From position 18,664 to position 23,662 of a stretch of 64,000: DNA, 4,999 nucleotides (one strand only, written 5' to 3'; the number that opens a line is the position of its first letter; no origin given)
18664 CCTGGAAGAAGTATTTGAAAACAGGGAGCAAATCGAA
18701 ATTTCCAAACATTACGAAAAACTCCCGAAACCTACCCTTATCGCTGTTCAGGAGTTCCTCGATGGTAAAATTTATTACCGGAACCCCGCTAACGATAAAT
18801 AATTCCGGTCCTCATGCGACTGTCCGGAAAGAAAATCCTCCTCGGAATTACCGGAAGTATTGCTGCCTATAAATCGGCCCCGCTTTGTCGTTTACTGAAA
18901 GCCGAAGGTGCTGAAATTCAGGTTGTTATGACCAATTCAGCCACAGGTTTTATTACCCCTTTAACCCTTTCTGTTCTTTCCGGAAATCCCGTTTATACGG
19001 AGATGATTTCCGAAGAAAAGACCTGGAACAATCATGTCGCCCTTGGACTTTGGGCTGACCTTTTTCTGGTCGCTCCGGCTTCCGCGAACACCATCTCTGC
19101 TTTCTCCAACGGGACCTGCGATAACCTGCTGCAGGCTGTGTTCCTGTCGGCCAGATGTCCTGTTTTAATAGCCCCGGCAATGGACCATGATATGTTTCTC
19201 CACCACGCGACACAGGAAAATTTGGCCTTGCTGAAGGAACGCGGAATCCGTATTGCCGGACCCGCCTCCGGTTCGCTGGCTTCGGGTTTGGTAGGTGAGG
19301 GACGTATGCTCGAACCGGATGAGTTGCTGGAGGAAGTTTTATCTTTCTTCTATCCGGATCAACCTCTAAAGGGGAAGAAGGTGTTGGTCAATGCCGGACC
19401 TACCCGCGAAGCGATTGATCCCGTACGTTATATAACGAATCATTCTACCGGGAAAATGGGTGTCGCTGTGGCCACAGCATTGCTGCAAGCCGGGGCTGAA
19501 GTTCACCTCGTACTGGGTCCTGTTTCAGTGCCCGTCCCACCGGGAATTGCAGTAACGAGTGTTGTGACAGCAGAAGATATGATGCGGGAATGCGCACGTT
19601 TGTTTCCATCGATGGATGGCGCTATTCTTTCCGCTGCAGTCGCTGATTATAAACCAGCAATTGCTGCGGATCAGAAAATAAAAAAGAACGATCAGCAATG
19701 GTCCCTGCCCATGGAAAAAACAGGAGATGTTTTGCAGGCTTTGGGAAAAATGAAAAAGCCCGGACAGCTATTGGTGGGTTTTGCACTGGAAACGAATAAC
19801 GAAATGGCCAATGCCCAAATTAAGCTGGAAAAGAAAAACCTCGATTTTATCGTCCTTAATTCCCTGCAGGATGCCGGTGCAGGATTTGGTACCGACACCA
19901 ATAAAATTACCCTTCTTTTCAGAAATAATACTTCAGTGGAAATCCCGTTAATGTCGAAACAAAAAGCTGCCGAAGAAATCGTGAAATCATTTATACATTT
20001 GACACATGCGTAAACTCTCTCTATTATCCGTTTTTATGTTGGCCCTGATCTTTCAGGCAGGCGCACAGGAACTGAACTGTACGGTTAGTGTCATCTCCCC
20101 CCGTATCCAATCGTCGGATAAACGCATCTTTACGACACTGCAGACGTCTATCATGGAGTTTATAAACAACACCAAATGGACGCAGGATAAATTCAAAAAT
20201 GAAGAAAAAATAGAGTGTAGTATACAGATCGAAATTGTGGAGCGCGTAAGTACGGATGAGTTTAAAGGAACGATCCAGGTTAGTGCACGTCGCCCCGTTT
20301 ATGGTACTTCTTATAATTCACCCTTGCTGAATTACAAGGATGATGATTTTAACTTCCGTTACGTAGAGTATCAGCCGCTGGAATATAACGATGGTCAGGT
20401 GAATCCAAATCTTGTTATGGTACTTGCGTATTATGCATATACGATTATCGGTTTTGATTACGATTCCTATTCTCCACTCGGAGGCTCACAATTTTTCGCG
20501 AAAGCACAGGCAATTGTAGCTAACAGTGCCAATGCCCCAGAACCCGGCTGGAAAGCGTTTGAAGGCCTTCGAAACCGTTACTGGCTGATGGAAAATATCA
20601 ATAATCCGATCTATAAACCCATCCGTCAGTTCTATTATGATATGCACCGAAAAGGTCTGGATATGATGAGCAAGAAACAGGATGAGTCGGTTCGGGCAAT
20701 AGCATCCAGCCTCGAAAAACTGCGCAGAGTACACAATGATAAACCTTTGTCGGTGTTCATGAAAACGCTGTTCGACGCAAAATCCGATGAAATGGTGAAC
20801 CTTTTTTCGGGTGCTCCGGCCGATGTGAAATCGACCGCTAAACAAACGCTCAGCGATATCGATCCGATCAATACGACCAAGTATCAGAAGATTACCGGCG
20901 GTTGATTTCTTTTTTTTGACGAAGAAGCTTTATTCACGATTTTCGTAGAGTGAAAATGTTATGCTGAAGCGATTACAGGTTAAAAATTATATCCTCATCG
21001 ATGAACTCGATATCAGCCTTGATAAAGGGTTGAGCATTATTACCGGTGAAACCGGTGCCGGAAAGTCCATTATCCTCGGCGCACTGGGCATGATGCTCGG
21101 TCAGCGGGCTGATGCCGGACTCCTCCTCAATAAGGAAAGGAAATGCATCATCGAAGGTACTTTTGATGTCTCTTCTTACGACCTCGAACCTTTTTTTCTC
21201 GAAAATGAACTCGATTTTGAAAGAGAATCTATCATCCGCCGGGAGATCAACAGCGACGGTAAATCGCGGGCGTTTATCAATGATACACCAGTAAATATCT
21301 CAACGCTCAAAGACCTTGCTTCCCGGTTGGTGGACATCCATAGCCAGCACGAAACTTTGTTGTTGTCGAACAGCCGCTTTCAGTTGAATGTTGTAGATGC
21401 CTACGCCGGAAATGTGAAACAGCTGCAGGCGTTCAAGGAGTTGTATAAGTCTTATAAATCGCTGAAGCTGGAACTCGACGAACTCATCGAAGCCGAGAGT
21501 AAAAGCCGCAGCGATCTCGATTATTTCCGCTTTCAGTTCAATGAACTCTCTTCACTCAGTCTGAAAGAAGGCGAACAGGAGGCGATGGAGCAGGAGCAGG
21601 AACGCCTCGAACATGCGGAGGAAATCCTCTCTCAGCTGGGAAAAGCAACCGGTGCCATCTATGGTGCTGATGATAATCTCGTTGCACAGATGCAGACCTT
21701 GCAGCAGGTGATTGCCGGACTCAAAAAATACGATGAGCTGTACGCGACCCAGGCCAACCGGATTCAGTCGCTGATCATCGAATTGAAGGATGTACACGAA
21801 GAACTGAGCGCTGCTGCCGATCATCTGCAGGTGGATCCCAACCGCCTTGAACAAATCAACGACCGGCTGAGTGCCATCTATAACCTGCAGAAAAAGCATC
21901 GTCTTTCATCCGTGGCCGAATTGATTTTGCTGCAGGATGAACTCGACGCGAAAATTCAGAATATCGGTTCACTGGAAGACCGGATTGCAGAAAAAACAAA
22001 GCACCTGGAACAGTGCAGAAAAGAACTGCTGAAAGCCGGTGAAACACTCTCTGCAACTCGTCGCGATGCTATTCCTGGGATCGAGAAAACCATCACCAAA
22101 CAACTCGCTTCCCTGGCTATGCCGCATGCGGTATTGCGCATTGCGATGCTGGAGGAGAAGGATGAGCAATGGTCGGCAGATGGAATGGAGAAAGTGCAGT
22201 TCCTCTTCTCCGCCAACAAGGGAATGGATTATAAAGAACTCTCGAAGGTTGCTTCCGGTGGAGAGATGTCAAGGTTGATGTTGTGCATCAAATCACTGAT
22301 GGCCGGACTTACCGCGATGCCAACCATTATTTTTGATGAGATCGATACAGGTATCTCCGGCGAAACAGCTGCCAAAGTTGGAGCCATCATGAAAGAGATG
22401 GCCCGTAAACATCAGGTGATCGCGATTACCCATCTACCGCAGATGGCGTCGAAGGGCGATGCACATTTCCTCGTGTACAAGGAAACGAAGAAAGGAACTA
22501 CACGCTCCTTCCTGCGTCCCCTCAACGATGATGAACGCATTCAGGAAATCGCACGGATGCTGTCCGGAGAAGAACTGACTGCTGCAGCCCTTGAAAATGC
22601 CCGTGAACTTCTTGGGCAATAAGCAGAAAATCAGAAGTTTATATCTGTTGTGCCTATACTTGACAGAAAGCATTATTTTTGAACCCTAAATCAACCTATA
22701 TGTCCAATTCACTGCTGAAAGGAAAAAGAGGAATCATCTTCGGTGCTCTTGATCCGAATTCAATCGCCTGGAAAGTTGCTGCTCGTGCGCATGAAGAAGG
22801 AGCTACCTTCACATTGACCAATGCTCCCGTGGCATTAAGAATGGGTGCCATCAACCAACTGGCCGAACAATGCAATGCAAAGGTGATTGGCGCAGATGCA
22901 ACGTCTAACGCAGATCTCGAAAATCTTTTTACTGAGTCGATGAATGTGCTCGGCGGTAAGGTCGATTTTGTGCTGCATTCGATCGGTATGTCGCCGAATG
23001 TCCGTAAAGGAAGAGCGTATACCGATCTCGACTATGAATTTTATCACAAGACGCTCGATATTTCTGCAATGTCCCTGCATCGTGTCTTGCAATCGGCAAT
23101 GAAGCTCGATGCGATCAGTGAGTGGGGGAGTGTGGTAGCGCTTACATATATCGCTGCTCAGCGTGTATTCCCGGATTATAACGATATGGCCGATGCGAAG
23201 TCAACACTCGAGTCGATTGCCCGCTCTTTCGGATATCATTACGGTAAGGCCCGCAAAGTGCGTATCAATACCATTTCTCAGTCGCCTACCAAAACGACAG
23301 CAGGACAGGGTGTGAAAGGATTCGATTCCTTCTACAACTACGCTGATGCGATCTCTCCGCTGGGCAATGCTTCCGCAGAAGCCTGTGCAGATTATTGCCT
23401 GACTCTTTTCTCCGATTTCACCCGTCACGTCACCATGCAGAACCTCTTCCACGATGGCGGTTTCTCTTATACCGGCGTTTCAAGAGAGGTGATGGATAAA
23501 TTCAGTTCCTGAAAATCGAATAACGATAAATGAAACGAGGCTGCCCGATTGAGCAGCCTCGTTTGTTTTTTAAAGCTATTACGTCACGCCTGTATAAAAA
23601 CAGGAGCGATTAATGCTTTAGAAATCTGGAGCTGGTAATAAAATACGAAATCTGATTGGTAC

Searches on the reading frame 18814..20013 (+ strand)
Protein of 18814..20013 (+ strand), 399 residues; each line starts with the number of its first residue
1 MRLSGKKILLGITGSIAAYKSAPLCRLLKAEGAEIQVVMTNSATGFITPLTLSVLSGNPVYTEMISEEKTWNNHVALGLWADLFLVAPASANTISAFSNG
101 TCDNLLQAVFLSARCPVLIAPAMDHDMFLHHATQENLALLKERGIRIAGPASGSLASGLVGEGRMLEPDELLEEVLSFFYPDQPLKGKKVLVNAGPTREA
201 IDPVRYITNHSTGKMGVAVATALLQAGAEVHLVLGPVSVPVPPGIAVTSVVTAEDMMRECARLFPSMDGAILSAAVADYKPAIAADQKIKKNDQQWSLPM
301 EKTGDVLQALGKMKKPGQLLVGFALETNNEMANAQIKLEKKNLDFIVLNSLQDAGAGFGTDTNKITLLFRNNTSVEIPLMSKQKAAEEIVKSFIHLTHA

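Call 77: search_protein_families(library=pfam, proteins=[window:18814-20013:+], max_evalue=0.001)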
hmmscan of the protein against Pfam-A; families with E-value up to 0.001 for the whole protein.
window:18814-20013:+ (399 aa): 2 families
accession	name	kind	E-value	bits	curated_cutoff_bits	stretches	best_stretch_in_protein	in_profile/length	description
PF04127.22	DFP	-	2.2e-68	230.2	22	1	185-368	1-186/186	DNA/pantothenate metabolism flavoprotein C-terminal domain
PF02441.25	Flavoprotein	-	2.5e-31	108.9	22.7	1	6-177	1-160/162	Flavoprotein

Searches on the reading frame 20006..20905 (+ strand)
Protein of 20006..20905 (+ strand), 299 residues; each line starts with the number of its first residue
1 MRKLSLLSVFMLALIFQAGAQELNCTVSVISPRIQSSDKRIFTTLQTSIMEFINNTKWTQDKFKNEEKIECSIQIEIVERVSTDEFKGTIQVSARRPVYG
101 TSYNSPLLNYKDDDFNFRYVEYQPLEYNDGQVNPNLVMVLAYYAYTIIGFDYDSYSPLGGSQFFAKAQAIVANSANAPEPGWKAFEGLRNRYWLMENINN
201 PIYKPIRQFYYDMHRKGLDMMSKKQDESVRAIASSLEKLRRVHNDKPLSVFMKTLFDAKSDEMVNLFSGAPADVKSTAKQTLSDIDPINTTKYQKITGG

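Call 77: search_protein_families(library=pfam, proteins=[window:20006-20905:+], max_evalue=0.001)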
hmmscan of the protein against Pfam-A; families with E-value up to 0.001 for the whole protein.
window:20006-20905:+ (299 aa): 1 family
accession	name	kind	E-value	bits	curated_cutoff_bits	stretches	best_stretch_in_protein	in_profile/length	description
PF16119.10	DUF4835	-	1.2e-103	346.5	25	1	21-296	1-276/276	Domain of unknown function (DUF4835)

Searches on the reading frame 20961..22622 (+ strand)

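Call 14: search_protein_families(library=pfam, proteins=[window:20961-22622:+], max_evalue=0.01)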
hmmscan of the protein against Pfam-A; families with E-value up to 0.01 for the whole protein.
window:20961-22622:+ (553 aa): 7 families
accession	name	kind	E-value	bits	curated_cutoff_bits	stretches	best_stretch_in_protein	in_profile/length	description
PF02463.25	SMC_N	-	2.8e-18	66.6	40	1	1-511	1-217/220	RecF/RecN/SMC N terminal domain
PF13476.12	AAA_23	-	5.7e-12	47.1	27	1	4-226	1-193/201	AAA domain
PF13175.12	AAA_15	-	1e-06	29.1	32.1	1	1-303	1-229/374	AAA ATPase domain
PF13304.12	AAA_21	-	6.2e-05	23.7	27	0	404-494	211-301/304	AAA domain, putative AbiEii toxin, Type IV TA system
PF13555.12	AAA_29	-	8.4e-05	22.7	27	1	2-46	1-46/61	P-loop containing region of AAA domain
PF25526.1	LIP-1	-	0.0032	17.3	34.1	0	205-305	113-202/250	Liprin-alpha-like coiled coil domain 2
PF13401.12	AAA_22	-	0.0033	18.2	27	0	21-64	4-33/130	AAA domain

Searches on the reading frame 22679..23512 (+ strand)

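Call 14: search_protein_families(library=pfam, proteins=[window:22679-23512:+], max_evalue=0.01)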
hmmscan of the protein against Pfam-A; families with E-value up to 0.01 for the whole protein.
window:22679-23512:+ (277 aa): 1 family
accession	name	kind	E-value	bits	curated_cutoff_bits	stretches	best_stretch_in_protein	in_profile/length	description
PF13561.12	adh_short_C2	-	1.2e-57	195.7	27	1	22-263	1-236/236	Enoyl-(Acyl carrier protein) reductase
